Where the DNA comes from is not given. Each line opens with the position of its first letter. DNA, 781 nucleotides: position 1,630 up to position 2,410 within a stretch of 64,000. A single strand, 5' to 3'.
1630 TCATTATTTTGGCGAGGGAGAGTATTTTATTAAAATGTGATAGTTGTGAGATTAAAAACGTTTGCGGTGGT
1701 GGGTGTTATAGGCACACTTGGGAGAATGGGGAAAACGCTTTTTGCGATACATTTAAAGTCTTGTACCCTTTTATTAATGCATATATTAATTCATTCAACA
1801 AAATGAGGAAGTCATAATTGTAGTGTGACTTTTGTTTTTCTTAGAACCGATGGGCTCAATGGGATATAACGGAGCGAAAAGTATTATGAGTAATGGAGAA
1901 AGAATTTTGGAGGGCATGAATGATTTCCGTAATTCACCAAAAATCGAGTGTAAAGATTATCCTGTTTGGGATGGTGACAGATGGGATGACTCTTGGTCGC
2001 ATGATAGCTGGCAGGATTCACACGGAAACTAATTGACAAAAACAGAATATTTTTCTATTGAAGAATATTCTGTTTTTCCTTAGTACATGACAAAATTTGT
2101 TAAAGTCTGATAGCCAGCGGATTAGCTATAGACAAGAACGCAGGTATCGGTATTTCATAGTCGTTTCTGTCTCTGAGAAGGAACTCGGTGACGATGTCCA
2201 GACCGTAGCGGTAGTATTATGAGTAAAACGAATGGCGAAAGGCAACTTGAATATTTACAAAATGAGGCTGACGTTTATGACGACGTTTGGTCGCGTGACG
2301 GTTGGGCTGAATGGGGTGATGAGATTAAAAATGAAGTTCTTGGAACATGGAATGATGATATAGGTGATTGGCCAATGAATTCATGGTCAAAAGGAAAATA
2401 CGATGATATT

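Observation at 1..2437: Candidate undescribed RiPP locus: two tandem radical SAM/SPASM enzymes followed by two Trp/Asp-rich peptide genes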

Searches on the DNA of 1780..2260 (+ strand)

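Call 40: search_rna_families(source=window, start=1780, end=2260, threshold=evalue, max_evalue=10)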
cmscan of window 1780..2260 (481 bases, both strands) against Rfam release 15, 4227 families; matches with E-value up to 10: 3.
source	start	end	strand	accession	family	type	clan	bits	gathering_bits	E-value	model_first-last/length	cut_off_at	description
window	1797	1836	+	RF00203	snoR160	Gene; snRNA; snoRNA; CD-box;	-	19.9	42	2.1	1-80/80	no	Small nucleolar RNA R160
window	2037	2078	+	RF01036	mir-567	Gene; miRNA;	-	14.9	90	7.3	1-70/70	no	mir-567 microRNA precursor family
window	2039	2076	-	RF03116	aCoV-5UTR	Cis-reg;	CL00116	9.3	70.3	9.2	5-43/323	no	Alphacoronavirus 5'UTR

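Call 49: build_rna_model(alignment_id=A3, structure=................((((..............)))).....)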
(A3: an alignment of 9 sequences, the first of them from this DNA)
Model R1 built from alignment A3 (9 sequences, 43 columns); structure: as given.
model positions 41; base pairs 4; branch points 0; effective number of sequences 9; information 1.175 bits per position. Calibrated on 0.2 Mb of random sequence (short: E-values are rough).
structure used (alignment columns):
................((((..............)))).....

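Call 50: search_with_rna_model(model_id=R1, sources=[window, L001, L008, L009, L010, L011, L012, L013, L014, L015, L016, L017, L018, L019, L020, L021, L022, L023, L024, L025, L026, L027, L028, L029, L031, L032, L033, L034, L036, L037, L038, L039, L041, L042, L044, L045, L046, L047, L049, L053, L054, L056, L058, L059, L073, L074, L079, L089, L090, L091, L092, L096, L097, L100, L104, L105, L106, L107, L108, L113, L114, L115, L116, L118, L119, L120, L124, L125, L126, L127, L128, L129, L130, L131, L132, L133, L134, L137, L138, L139, L140, L141, L142, L144, L145, L146, L147, L148, L149, L150, L154, L155, L156, L157], max_evalue=1)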
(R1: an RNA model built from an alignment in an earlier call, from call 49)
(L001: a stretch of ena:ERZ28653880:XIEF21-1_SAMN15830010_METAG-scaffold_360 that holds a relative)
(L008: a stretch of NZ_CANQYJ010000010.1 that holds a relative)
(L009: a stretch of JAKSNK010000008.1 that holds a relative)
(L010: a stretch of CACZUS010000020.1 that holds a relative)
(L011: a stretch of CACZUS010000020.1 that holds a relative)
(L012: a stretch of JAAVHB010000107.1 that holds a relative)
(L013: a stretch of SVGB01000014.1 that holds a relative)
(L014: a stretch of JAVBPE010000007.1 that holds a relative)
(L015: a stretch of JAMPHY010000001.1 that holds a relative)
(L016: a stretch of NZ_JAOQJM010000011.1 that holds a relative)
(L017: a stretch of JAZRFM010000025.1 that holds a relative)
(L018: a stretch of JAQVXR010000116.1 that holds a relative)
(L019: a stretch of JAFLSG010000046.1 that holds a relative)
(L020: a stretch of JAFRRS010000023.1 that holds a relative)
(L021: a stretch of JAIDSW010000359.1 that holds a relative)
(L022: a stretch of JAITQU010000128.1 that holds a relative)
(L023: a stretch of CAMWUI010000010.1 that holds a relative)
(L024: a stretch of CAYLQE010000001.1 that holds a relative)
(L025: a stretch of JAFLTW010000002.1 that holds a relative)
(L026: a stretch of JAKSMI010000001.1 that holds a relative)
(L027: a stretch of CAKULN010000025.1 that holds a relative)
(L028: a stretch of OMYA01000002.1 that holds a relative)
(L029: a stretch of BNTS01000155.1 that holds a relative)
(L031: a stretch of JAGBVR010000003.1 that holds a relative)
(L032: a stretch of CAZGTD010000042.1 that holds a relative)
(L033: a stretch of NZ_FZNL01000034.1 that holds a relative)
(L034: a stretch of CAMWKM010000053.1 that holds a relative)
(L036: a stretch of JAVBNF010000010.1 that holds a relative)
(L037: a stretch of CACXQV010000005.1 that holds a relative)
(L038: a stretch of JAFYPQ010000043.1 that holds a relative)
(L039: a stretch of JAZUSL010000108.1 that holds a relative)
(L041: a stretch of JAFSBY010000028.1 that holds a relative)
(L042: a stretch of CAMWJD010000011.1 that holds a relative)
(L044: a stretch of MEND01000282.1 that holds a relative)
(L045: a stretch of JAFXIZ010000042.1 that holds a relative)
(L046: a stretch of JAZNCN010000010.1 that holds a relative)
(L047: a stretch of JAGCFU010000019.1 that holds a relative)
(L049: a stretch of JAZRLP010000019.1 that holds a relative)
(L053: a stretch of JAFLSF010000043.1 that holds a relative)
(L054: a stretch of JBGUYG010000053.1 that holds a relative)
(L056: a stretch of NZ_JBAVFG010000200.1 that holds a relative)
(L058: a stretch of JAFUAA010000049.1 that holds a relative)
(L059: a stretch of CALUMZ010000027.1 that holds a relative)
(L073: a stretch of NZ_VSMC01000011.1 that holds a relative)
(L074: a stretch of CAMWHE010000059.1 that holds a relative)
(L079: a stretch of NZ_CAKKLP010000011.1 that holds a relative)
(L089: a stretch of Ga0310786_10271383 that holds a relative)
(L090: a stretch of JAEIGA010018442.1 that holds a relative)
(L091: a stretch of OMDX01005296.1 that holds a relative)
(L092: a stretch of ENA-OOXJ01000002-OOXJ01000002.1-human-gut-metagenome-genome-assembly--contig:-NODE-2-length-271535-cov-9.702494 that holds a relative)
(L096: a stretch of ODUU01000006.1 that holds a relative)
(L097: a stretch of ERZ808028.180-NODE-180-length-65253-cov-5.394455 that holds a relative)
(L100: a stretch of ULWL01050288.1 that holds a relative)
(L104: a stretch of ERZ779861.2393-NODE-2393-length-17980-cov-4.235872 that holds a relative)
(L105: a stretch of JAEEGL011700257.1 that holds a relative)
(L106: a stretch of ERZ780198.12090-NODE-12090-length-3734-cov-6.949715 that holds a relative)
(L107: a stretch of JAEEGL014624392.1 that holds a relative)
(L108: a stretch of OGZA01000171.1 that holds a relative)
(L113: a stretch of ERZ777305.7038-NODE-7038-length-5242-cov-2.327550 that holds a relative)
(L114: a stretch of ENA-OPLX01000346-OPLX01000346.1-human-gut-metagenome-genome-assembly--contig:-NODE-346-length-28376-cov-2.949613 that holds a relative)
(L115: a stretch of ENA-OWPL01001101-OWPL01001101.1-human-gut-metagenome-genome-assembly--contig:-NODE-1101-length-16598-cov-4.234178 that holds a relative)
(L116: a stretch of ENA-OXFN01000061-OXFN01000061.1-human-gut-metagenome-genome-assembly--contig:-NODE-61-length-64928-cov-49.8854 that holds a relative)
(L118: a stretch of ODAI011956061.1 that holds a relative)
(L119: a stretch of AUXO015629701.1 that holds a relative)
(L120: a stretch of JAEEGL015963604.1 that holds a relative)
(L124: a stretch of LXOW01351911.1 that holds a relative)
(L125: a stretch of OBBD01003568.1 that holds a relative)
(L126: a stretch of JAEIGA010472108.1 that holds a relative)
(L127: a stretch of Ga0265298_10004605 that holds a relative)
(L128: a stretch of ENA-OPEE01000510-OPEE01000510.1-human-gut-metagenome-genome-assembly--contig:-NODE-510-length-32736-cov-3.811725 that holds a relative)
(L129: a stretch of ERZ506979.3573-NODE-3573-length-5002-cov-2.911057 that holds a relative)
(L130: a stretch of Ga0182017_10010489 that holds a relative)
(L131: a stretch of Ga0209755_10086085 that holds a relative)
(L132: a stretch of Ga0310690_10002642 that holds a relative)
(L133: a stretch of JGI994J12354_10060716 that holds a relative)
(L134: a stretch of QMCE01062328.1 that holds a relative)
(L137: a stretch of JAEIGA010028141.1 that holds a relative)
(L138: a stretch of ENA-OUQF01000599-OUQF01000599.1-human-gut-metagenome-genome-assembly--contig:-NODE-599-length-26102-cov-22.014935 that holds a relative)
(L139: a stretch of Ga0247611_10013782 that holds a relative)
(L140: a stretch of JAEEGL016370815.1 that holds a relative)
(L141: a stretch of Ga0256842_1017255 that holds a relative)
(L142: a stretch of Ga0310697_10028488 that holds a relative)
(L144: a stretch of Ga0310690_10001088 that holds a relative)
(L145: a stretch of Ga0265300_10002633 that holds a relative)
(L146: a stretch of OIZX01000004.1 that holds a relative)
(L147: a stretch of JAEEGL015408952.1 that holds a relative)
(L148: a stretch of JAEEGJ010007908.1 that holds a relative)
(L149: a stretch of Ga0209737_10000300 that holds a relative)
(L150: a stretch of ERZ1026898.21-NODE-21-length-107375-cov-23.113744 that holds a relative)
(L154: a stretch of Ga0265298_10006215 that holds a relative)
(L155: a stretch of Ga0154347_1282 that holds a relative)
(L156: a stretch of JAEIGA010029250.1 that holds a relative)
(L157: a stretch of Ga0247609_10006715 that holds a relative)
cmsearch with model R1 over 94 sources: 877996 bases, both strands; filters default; matches with E-value up to 1: 17.
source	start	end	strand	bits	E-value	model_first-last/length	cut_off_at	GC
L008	7086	7126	+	63.2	1.6e-15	1-41/41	no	0.39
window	1840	1880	+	60.1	1.3e-14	1-41/41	no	0.46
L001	11127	11167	+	60.1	1.3e-14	1-41/41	no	0.46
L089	1677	1717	+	59.2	2.5e-14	1-41/41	no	0.41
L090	5089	5129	+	57.7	6.6e-14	1-41/41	no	0.44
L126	696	736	+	56.5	1.5e-13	1-41/41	no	0.39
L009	7139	7179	+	56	2.1e-13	1-41/41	no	0.34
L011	5554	5594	+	54.7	5.3e-13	1-41/41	no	0.37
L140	6339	6379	+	54.1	7.7e-13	1-41/41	no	0.44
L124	1935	1975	+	52.3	2.6e-12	1-41/41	no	0.41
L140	3738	3778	+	50.2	1.1e-11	1-41/41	no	0.41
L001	8410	8451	+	47.6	6.6e-11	1-41/41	no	0.6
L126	970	1010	+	45.5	2.7e-10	1-41/41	no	0.34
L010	5773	5813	+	44.1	6.8e-10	1-41/41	no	0.41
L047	4916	4956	+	43.6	1e-09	1-41/41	no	0.37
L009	5587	5626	+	34.2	5.9e-07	1-41/41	no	0.4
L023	4365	4389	-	14.8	0.3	1-41/41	no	0.32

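Call 52: search_with_rna_model(model_id=R1, sources=[window, L001, L008, L009, L010, L011, L047, L089, L090, L124, L126, L140], max_evalue=0.001, make_alignment=true)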
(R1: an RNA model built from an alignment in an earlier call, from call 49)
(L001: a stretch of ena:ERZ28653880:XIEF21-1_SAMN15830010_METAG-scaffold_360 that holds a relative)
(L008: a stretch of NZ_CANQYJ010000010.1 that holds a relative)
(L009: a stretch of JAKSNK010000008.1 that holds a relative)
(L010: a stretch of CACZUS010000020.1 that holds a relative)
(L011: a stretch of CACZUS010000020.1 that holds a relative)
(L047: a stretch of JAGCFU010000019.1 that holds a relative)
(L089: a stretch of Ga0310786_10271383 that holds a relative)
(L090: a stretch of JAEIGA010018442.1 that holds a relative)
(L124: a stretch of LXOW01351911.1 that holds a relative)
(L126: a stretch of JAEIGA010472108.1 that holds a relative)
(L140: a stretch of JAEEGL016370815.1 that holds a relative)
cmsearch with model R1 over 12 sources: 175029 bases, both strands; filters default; matches with E-value up to 0.001: 16.
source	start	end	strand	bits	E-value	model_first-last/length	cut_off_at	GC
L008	7086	7126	+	63.2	3.2e-16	1-41/41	no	0.39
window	1840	1880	+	60.1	2.7e-15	1-41/41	no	0.46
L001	11127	11167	+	60.1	2.7e-15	1-41/41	no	0.46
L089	1677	1717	+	59.2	5e-15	1-41/41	no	0.41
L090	5089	5129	+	57.7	1.3e-14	1-41/41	no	0.44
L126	696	736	+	56.5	3e-14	1-41/41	no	0.39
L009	7139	7179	+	56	4.2e-14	1-41/41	no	0.34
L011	5554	5594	+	54.7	1.1e-13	1-41/41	no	0.37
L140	6339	6379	+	54.1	1.5e-13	1-41/41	no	0.44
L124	1935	1975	+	52.3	5.3e-13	1-41/41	no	0.41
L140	3738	3778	+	50.2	2.2e-12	1-41/41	no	0.41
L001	8410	8451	+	47.6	1.3e-11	1-41/41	no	0.6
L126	970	1010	+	45.5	5.3e-11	1-41/41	no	0.34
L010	5773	5813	+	44.1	1.4e-10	1-41/41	no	0.41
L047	4916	4956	+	43.6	2e-10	1-41/41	no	0.37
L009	5587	5626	+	34.2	1.2e-07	1-41/41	no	0.4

Alignment A4: 16 matches aligned to the model, 43 columns, each read 5' to 3' on its own strand. Consensus structure (alignment columns), stored with it:
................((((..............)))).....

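Call 64: search_with_rna_model(model_id=R1, sources=[L030, L035, L040, L043, L048, L050, L051, L052, L055, L057, L060, L061, L062, L063, L064, L065, L066, L067, L068, L069, L070, L071, L072, L075, L076, L077, L078, L080, L081, L082, L083, L084, L085, L086, L087, L088, L093, L094, L095, L098, L099, L101, L102, L103, L109, L110, L111, L112, L117, L121, L122, L123, L135, L136, L143, L151, L152, L153, L158, L159, L160, L161, L162, L163, L164, L165, L166, L167], max_evalue=1)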
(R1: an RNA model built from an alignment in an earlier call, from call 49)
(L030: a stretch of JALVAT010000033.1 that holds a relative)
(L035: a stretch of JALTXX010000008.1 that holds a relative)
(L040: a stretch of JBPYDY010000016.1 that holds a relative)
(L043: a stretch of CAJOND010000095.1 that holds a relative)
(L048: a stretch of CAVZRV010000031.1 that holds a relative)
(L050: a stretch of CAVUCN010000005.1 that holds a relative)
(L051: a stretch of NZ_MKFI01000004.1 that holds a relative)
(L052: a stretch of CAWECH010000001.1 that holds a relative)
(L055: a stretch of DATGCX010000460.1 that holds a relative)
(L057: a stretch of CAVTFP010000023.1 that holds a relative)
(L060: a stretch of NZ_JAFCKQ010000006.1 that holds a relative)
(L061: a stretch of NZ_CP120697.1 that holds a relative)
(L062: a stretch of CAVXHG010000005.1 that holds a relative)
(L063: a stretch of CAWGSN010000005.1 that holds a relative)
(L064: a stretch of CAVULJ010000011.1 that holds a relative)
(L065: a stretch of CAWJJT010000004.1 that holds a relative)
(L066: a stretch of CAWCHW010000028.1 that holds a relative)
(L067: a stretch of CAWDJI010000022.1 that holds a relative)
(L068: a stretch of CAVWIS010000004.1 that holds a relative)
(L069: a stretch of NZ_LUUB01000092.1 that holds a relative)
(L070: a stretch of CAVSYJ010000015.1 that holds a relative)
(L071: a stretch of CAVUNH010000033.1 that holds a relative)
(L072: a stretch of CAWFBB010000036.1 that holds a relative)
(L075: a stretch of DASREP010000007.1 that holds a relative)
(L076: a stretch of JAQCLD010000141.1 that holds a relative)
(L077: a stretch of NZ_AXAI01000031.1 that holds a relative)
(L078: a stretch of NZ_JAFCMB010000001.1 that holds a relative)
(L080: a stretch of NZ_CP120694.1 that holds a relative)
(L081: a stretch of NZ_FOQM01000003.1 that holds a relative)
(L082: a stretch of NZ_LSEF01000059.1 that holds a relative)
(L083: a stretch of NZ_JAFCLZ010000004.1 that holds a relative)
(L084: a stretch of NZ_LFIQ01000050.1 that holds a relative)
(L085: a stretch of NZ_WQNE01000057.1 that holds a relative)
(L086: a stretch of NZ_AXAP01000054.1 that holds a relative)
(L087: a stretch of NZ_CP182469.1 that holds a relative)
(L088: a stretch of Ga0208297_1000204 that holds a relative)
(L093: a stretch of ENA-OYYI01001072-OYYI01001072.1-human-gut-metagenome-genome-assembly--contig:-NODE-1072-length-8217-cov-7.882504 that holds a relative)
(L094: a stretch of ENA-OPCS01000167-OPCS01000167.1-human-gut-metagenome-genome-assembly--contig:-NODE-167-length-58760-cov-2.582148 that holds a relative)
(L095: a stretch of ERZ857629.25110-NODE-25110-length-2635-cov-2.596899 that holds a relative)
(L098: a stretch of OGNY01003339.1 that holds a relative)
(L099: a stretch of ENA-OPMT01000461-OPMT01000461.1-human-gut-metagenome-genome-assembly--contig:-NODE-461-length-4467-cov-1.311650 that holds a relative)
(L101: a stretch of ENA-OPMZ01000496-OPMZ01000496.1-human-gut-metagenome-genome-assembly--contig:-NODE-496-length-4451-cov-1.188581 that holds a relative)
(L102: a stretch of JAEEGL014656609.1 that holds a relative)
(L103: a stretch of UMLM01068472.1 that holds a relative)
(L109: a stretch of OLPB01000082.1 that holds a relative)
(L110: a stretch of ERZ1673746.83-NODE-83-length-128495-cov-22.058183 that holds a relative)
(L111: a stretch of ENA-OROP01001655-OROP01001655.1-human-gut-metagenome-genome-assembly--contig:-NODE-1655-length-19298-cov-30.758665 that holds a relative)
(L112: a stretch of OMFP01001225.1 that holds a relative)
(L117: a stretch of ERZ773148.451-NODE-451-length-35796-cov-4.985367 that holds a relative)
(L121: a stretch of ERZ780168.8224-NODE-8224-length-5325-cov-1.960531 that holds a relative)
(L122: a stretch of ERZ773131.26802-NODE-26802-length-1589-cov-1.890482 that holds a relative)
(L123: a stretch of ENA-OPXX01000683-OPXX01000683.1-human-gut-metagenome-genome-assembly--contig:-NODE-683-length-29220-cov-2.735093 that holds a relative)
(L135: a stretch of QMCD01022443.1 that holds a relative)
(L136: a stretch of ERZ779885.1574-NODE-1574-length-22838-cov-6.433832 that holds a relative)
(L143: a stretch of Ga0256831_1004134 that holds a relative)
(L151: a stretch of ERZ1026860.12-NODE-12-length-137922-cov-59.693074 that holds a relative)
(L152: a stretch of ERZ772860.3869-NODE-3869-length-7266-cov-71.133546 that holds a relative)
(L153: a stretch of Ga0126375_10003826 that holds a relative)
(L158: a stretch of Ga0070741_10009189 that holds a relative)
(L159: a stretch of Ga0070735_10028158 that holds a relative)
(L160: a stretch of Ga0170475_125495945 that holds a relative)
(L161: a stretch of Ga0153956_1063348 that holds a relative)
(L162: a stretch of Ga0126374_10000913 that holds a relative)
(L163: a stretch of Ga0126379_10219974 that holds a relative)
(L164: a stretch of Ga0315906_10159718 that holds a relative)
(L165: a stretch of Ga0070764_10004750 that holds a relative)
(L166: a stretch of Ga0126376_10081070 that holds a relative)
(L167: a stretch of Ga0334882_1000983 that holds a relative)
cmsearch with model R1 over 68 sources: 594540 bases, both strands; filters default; matches with E-value up to 1: 4.
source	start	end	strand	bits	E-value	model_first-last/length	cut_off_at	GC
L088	5086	5126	+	60.1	9.1e-15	1-41/41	no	0.46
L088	2477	2518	+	44.7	3.1e-10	1-41/41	no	0.57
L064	10867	10890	+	14.3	0.28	1-41/41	no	0.54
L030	993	1019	+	13.7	0.44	1-41/41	no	0.56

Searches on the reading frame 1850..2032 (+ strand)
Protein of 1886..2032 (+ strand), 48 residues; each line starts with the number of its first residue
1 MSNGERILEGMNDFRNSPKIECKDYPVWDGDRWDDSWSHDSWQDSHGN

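Call 3: search_protein_families(library=ncbifam, proteins=[window:1886-2032:+], max_evalue=0.01)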
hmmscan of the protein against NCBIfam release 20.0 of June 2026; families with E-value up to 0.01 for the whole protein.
window:1886-2032:+ (48 aa): 0 families

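Call 4: search_protein_families(library=pfam, proteins=[window:1886-2032:+], max_evalue=0.01)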
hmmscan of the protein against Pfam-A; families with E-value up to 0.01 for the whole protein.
window:1886-2032:+ (48 aa): 0 families

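Call 55: search_protein_families(library=ncbifam, proteins=[P0121], max_evalue=1e-42)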
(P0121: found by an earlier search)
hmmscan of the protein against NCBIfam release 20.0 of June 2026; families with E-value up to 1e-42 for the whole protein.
P0121 (357 aa): 2 families
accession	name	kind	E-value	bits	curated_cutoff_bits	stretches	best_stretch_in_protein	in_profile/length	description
TIGR03942.1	sulfatase_rSAM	equivalog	9.2e-60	202.6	349.45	1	12-351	8-358/363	anaerobic sulfatase maturase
NF041298.1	rSAM_mat_DynA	equivalog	5.6e-47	160.4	450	1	8-351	4-354/356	dynobactin maturation radical SAM/SPASM protein DynA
